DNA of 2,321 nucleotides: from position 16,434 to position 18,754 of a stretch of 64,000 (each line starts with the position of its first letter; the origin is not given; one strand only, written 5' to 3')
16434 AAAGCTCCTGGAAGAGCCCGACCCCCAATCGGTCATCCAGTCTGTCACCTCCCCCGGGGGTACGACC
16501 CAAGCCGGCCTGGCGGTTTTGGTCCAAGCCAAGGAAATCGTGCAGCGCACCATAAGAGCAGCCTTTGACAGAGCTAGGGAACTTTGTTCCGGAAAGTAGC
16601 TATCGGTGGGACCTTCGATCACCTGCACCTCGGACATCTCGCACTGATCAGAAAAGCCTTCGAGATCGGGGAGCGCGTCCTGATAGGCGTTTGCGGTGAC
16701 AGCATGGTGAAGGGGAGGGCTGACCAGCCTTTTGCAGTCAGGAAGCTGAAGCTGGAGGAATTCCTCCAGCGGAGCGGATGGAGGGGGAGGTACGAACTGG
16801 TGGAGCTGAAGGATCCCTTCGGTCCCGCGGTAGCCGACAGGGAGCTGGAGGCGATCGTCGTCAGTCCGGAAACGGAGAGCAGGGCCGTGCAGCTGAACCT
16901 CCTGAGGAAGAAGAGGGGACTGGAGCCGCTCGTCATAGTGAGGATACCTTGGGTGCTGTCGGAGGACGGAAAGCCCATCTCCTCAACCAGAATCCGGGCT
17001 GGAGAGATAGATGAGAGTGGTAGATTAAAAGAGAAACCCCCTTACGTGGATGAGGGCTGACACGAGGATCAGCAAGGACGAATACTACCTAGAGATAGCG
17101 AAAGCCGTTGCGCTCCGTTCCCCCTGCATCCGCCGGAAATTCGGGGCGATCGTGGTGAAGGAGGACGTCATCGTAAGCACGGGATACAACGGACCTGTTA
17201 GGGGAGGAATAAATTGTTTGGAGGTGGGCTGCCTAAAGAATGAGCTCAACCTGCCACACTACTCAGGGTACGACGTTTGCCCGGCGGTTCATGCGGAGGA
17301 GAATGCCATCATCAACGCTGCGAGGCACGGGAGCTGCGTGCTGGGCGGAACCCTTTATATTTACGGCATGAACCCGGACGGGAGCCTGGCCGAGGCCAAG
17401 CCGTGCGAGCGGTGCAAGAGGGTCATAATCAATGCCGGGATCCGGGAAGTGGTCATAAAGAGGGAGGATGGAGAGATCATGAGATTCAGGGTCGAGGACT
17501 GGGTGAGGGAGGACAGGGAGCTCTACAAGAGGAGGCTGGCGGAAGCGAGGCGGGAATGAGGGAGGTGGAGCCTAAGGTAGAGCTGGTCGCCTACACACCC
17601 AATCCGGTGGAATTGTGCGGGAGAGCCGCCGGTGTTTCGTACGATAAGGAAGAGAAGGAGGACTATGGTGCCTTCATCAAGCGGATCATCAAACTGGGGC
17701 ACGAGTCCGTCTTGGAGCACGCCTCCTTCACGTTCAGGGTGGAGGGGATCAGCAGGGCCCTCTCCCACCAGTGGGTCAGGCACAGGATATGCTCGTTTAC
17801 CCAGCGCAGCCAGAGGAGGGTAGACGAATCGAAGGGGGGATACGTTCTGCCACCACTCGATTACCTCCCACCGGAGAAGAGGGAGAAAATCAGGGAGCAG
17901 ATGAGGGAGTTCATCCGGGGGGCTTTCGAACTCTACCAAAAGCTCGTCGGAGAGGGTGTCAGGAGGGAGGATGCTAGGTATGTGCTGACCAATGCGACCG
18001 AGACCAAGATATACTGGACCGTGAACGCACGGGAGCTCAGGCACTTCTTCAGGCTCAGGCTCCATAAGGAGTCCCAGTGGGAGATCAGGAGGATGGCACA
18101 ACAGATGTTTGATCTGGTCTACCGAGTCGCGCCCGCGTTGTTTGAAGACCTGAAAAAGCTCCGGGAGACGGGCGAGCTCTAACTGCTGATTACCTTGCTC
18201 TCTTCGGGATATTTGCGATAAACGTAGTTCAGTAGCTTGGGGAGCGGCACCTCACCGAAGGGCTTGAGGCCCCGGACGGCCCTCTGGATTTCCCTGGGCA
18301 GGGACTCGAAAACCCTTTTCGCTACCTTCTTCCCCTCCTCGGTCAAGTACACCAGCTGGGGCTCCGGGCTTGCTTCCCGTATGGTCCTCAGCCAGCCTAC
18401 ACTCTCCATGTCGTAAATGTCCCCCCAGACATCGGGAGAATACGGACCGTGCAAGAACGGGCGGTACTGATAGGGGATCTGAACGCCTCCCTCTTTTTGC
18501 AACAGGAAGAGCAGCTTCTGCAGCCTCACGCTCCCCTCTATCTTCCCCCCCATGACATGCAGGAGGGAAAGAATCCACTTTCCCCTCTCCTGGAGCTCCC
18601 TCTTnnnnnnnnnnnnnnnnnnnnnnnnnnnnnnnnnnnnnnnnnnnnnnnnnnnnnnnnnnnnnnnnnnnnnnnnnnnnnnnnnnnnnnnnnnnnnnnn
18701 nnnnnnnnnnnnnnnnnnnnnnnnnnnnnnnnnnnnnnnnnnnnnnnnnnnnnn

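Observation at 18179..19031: Candidate new archaeal regulator of class III ribonucleotide reductase: wHTH-YwgA/Panacea-like fusion with three palindromic operators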

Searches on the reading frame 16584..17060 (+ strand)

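Call 3: search_protein_families(library=pfam, proteins=[window:16584-17060:+], max_evalue=0.1)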
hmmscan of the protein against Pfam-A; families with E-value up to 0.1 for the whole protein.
window:16584-17060:+ (158 aa): 2 families
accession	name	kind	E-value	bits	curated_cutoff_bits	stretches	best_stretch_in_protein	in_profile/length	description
PF01467.32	CTP_transf_like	-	5.9e-15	56.1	21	1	7-139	2-132/133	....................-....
PF06574.18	FAD_syn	-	0.0058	16.9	27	1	5-30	10-34/158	FAD synthetase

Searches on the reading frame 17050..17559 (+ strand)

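Call 3: search_protein_families(library=pfam, proteins=[window:17050-17559:+], max_evalue=0.1)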
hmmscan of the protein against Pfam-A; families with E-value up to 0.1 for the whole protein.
window:17050-17559:+ (169 aa): 3 families
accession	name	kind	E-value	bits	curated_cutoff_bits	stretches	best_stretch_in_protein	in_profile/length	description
PF00383.29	dCMP_cyt_deam_1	-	2.5e-19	69.5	25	1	8-136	2-100/102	Cytidine and deoxycytidylate deaminase zinc-binding region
PF14437.12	MafB19-deam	-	4e-09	37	27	1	8-140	2-103/142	MafB19-like deaminase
PF24461.1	DUF7576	-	0.041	14.2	27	1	114-143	15-44/60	Family of unknown function (DUF7576)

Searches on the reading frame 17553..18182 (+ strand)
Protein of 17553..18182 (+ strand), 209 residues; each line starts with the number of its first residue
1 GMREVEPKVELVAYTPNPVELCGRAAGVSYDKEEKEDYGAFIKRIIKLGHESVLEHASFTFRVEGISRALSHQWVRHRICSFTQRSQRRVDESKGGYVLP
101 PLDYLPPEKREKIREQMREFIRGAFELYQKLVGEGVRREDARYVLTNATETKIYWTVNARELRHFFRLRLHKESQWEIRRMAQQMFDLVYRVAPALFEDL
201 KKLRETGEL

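Call 3: search_protein_families(library=pfam, proteins=[window:17553-18182:+], max_evalue=0.1)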
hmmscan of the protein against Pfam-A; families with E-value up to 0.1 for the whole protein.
window:17553-18182:+ (209 aa): 2 families
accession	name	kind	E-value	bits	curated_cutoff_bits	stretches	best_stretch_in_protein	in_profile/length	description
PF02511.20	Thy1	-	2.1e-66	223.8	24.8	1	10-195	1-191/191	Thymidylate synthase complementing protein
PF02026.21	RyR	-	0.016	15.9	27.4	1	66-122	24-80/91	RyR domain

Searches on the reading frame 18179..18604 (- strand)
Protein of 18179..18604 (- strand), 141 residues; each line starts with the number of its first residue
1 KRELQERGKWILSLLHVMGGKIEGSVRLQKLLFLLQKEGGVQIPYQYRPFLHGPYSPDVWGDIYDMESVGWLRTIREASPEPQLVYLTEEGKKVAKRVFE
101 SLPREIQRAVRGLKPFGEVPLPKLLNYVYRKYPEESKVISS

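Call 48: search_protein_families(library=pfam, alignment_id=A2, max_evalue=0.01)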
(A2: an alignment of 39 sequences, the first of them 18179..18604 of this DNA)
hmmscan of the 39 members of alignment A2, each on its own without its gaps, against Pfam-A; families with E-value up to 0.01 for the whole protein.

A. member 1, window:18179-18604:- (141 aa): 0 families

B. families by the number of members that match (of 39 scanned): 20 families
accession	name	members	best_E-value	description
PF01638.23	HxlR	14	9.1e-08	HxlR-like helix-turn-helix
PF25213.1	HVO_A0261_N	12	2.7e-06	HVO_A0261 N-terminal domain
PF13274.11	SocA_Panacea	12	8.4e-06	Antitoxin SocA-like, Panacea domain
PF01978.25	TrmB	7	3.3e-05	Sugar-specific transcriptional regulator TrmB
PF01022.26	HTH_5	7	0.00018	Bacterial regulatory protein, arsR family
PF14277.12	DUF4364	5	3.4e-08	Domain of unknown function (DUF4364)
PF03551.20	PadR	5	0.00039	Transcriptional regulator PadR-like family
PF25212.1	HVO_A0114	3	5.9e-05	HVO_A0114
PF07381.18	EarA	3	0.00067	EarA-like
PF22166.2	ArnR1-like_WHD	2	0.00034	ArnR1-like, winged-helix domain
PF12840.13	HTH_20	2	0.0015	Helix-turn-helix domain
PF22194.2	F-93_WHD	2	0.0029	F-93, winged-helix domain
PF12802.13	MarR_2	2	0.0048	MarR family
PF13412.12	HTH_24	1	0.00057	Winged helix-turn-helix DNA-binding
PF06969.22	HemN_C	1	0.0028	HemN C-terminal domain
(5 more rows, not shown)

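Call 52: predict_structure(alignment_id=A2)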
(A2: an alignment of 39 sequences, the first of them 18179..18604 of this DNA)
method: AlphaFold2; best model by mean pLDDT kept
length: 141 residues; sequences in the alignment: 39
mean_pLDDT: 93.6   pTM: 0.88
mean pLDDT of the five models: 93.6, 92.9, 92.8, 92.8, 92.4
residues with pLDDT >= 90: 120; 70-90: 17; 50-70: 3; < 50: 1
segments of 3 or more residues with pLDDT < 50: none
pLDDT, mean of each block of 10 residues (from residue 1): 87 98 95 98 95 92 96 90 94 98 98 97 96 81 49
secondary structure, 60 per line:
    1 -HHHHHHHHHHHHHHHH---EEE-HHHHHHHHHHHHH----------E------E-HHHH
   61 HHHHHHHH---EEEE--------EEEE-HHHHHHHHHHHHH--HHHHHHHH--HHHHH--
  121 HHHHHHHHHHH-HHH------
elements in order: H2-17 E21-23 H25-37 H57-68 E72-75 E84-87 H89-101 H104-111 H114-118 H121-131

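Call 55: fold_search(model_id=the predicted structure, library=pdb)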
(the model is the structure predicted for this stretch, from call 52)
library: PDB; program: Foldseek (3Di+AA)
matches with E <= 10: 781; with E <= 0.001: 2
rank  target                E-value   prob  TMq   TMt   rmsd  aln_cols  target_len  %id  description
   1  7yk3_D                2.3e-04  1.00  0.61  0.48   5.5       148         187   16  Crystal structure of DarTG toxin-antitoxin complex from Mycobacterium tuberculosis (released 2023-05-31)
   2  7yk3_B                5.9e-04  1.00  0.44  0.34   8.2       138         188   17  Crystal structure of DarTG toxin-antitoxin complex from Mycobacterium tuberculosis (released 2023-05-31)
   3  5e1w                  3.6e-03  0.99  0.40  0.35  10.7       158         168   14  Crystal structure of the organohalide sensing RdhR-CbdbA1625 transcriptional regulator in the ligand free form (released 2016-10-05)
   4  5e1z                  4.3e-03  0.99  0.39  0.34   9.7       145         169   16  Crystal structure of the organohalide sensing RdhR-CbdbA1625 transcriptional regulator in the 2,4-dichlorophenol bound f (released 2016-10-05)
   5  2co5_B                6.2e-03  1.00  0.46  0.65   3.7       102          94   22  F93 FROM STIV, a winged-helix DNA-binding protein (released 2006-05-31)
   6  2fxa_B                6.2e-03  1.00  0.46  0.38   7.6       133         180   16  Structure of the Protease Production Regulatory Protein hpr from Bacillus subtilis. (released 2006-03-14)
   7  1ub9                  1.3e-02  0.82  0.27  0.36  10.1       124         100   21  Structure of the transcriptional regulator homologue protein from Pyrococcus horikoshii OT3 (released 2004-05-04)
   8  2fxa_C                1.6e-02  0.99  0.46  0.41   8.5       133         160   16  Structure of the Protease Production Regulatory Protein hpr from Bacillus subtilis. (released 2006-03-14)
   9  3gfj                  1.7e-02  0.94  0.37  0.37  10.9       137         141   12  Crystal structure of the ST1710 mutant (R89A) protein (released 2009-08-25)
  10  8za5_B                1.7e-02  0.92  0.36  0.37   9.7       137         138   14  Crystal structure of HsmR (released 2025-10-29)
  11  3gfi_A                2.1e-02  0.94  0.37  0.36  12.4       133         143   14  Crystal structure of ST1710 complexed with its promoter DNA (released 2009-08-25)
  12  8ylg_A                2.1e-02  0.93  0.37  0.33   9.7       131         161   16  Crystal structure of Burkholderia thailandensis MftR in complex with operator DNA (released 2024-11-13)
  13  9qdr_A                2.2e-02  0.77  0.32  0.31  11.1       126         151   14  Structure of Staphylococcus aureus MarR-type repressor MhqR (released 2026-01-14)
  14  9ff3                  2.3e-02  0.98  0.44  0.37   8.1       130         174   13  The structure of delta-ScoC, a global regulator protein from Geobacillus kaustophilus T-1 (released 2025-06-04)
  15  3gfl                  2.3e-02  0.93  0.37  0.37  11.0       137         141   14  Crystal structure of the ST1710 mutant (R90A) protein (released 2009-08-25)
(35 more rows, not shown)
